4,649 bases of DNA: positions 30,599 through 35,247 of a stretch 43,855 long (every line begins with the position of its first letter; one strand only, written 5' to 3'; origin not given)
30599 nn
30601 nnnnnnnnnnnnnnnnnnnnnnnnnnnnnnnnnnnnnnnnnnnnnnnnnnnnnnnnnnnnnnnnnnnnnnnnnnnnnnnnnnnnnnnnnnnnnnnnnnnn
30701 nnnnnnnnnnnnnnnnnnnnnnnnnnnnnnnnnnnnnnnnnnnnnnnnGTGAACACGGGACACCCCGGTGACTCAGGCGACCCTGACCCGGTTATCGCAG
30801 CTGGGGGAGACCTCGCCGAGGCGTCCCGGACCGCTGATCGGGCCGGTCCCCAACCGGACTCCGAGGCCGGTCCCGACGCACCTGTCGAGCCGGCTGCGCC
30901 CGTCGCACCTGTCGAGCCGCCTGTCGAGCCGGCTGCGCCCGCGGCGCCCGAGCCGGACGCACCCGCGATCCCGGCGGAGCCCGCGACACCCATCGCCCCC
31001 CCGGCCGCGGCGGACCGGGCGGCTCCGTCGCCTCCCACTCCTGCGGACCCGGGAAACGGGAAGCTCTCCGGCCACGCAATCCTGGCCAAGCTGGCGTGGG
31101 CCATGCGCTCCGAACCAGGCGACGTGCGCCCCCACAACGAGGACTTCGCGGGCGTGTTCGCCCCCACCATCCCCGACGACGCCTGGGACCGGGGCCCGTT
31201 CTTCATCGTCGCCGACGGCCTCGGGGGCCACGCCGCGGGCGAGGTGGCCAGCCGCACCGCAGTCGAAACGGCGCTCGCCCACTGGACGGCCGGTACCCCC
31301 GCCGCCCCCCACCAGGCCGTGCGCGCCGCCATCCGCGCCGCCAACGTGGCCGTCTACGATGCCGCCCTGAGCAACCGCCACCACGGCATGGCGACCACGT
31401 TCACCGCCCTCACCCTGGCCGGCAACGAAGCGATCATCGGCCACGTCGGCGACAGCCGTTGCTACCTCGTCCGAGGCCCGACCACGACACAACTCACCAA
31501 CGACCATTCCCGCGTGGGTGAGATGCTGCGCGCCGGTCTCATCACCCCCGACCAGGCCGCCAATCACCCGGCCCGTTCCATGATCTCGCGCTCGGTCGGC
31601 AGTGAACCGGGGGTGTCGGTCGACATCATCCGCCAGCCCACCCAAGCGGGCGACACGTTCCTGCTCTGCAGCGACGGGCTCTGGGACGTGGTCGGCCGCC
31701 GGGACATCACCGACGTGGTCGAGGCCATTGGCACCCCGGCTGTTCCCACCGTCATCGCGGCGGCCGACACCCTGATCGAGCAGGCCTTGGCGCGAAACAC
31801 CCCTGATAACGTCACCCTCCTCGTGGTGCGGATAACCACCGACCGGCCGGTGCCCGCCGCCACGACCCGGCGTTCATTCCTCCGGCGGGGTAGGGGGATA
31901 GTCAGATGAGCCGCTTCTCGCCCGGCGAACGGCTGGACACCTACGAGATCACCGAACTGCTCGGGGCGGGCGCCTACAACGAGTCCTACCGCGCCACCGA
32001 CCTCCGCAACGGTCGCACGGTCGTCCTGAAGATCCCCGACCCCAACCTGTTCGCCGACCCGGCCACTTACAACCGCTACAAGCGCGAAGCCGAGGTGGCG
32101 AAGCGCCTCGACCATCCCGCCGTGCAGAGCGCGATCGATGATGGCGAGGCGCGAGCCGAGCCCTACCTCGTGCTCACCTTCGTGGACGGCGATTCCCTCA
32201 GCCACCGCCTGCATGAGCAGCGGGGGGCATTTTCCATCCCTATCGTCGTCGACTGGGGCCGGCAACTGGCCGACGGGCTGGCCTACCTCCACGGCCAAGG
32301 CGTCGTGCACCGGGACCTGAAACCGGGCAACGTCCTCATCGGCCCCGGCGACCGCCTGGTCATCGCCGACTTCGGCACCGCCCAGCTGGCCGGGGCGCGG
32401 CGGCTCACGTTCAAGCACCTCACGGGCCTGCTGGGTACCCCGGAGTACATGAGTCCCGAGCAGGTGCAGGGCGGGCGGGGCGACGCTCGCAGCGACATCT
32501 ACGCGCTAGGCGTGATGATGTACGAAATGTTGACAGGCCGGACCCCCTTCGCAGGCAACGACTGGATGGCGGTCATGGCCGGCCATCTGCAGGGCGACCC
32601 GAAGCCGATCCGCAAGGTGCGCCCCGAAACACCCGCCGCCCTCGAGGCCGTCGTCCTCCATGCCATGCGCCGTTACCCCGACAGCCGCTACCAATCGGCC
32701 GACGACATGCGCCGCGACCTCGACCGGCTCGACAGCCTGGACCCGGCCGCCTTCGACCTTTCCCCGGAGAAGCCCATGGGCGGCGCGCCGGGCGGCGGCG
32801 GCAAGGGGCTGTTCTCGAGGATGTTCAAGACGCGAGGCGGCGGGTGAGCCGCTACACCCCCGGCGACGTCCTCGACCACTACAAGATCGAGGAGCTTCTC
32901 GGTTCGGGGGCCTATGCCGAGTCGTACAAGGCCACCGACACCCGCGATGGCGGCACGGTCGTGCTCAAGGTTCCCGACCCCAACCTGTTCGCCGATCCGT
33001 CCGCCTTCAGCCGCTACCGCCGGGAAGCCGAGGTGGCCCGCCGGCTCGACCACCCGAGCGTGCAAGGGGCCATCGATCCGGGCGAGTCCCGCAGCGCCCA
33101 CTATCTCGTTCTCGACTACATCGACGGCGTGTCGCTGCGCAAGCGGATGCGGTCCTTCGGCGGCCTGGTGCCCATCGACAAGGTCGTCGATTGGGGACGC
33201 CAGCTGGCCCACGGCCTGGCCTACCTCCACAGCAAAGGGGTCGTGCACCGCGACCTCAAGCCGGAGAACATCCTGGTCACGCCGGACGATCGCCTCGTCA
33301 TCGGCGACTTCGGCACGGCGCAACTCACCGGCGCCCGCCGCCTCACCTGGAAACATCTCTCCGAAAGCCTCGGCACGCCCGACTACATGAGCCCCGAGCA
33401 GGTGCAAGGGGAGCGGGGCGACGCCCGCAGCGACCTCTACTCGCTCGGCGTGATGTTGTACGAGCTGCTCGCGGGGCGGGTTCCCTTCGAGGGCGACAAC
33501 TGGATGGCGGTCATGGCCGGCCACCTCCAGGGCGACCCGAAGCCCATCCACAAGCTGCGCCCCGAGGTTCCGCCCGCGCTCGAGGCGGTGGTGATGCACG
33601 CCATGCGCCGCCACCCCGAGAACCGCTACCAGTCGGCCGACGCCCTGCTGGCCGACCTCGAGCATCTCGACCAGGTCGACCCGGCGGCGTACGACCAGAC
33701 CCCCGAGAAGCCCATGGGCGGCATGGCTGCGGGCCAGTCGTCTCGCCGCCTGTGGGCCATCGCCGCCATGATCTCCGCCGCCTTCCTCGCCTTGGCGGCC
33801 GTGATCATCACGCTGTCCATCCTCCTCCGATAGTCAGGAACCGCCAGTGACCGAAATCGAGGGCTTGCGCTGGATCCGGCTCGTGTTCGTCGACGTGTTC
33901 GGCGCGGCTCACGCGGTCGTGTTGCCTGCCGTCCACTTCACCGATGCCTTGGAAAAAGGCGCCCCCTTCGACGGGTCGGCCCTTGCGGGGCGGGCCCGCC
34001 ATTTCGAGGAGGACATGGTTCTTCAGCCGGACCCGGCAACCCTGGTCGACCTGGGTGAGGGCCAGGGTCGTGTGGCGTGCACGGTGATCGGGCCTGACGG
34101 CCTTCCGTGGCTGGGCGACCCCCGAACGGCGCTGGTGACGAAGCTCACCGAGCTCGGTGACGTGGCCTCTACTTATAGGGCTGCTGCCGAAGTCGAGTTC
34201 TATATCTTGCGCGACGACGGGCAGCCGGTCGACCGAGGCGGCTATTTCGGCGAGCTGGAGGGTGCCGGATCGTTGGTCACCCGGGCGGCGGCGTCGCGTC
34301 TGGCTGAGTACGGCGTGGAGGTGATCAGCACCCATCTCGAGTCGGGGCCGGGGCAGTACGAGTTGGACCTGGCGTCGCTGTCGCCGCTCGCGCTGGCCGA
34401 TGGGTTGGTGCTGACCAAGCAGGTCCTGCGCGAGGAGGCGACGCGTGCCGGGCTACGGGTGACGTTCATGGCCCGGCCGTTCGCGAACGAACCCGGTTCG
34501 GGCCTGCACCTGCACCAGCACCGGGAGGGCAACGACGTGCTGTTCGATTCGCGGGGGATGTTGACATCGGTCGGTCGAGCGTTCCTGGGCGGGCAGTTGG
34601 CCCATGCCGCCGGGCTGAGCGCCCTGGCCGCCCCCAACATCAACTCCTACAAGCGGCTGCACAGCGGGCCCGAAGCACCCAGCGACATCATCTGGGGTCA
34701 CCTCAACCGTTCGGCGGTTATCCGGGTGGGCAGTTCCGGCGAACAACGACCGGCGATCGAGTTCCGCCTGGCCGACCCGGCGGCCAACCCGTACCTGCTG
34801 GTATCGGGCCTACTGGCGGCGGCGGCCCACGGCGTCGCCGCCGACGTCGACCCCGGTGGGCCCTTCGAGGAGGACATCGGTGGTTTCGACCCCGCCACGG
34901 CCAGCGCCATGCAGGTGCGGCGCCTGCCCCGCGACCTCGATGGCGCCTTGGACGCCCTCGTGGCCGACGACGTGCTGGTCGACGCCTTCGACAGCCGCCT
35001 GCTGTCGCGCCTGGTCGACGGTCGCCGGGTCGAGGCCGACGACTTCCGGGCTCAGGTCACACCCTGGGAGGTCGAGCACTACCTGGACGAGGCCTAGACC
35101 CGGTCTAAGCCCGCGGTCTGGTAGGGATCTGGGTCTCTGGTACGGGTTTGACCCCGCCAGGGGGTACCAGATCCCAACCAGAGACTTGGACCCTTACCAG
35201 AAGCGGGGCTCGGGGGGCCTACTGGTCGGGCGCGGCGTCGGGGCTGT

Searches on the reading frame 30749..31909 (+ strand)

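Call 11: search_protein_families(library=pfam, proteins=[window:30749-31909:+], max_evalue=0.01)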
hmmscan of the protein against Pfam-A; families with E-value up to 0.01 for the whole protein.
window:30749-31909:+ (386 aa): 3 families
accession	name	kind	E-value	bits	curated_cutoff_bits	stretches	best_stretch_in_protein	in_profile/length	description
PF00481.26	PP2C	-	7.5e-14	52.5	20.3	2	150-254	35-141/255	Protein phosphatase 2C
PF13672.11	PP2C_2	-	1.5e-13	51.2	24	1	146-324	21-188/209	Protein phosphatase 2C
PF07228.17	SpoIIE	-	0.00062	20.2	25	1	283-362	105-191/192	Stage II sporulation protein E (SpoIIE)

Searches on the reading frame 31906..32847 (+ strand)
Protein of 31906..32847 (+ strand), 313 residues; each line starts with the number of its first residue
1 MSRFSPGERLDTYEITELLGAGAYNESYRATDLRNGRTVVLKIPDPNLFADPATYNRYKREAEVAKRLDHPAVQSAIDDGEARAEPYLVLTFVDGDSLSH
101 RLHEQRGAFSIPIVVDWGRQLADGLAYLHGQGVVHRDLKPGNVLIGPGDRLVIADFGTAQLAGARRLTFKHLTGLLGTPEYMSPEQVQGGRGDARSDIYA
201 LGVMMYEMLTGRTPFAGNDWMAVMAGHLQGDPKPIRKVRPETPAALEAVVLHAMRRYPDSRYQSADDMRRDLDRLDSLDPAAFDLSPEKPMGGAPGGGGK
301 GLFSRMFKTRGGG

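Call 11: search_protein_families(library=pfam, proteins=[window:31906-32847:+], max_evalue=0.01)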
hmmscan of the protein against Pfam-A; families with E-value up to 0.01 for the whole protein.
window:31906-32847:+ (313 aa): 4 families
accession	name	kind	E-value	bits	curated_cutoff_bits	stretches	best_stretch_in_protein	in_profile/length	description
PF00069.31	Pkinase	-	8.1e-43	147.1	31.7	1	13-223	1-205/263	Protein kinase domain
PF07714.23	PK_Tyr_Ser-Thr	-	2.8e-31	109.2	23.1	1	15-262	3-249/258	Protein tyrosine and serine/threonine kinase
PF01636.29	APH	-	1.8e-09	38.2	23.2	2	18-129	4-108/239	Phosphotransferase enzyme family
PF03109.22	ABC1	-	2.7e-05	23.9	22.9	1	85-160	142-215/244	ABC1 atypical kinase-like domain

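Call 14: find_encoding_contigs(protein=window:31906-32847:+, flank=10000, max_places=4)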
Protein window:31906-32847:+ (313 aa): no gene with exactly this product is on record in the collection.

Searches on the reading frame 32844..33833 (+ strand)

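Call 11: search_protein_families(library=pfam, proteins=[window:32844-33833:+], max_evalue=0.01)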
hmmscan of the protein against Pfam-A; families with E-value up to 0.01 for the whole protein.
window:32844-33833:+ (329 aa): 5 families
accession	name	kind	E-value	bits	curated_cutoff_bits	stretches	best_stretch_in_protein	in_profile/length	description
PF00069.31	Pkinase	-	1.6e-46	159.3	31.7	1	13-266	1-256/263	Protein kinase domain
PF07714.23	PK_Tyr_Ser-Thr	-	1.5e-32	113.4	23.1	1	14-263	2-250/258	Protein tyrosine and serine/threonine kinase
PF01636.29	APH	-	1.5e-07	31.9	23.2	1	128-160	165-198/239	Phosphotransferase enzyme family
PF03109.22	ABC1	-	1.6e-05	24.6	22.9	1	84-160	141-215/244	ABC1 atypical kinase-like domain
PF14531.12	Kinase-like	-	0.0052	16.5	25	1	125-167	158-200/289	Kinase-like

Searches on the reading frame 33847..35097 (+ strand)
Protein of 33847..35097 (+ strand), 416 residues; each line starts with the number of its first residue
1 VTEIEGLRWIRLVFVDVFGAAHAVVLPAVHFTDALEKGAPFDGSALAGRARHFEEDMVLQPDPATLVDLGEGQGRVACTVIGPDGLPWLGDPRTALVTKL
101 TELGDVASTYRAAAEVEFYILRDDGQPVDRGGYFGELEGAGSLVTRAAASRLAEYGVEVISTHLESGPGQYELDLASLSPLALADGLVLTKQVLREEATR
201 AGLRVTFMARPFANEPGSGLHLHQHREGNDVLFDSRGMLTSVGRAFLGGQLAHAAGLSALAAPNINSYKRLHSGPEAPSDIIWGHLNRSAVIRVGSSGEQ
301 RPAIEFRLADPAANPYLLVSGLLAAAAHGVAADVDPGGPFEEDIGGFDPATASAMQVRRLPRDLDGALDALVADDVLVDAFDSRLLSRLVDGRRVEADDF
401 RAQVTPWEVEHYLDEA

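Call 11: search_protein_families(library=pfam, proteins=[window:33847-35097:+], max_evalue=0.01)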
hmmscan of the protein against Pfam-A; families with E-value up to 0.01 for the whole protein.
window:33847-35097:+ (416 aa): 2 families
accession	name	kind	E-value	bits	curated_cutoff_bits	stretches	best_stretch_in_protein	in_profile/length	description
PF00120.29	Gln-synt_C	-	2.1e-76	257.7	24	1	90-412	2-344/344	Glutamine synthetase, catalytic domain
PF03951.24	Gln-synt_N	-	7e-13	48.4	33.4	1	8-68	3-64/82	Glutamine synthetase, beta-Grasp domain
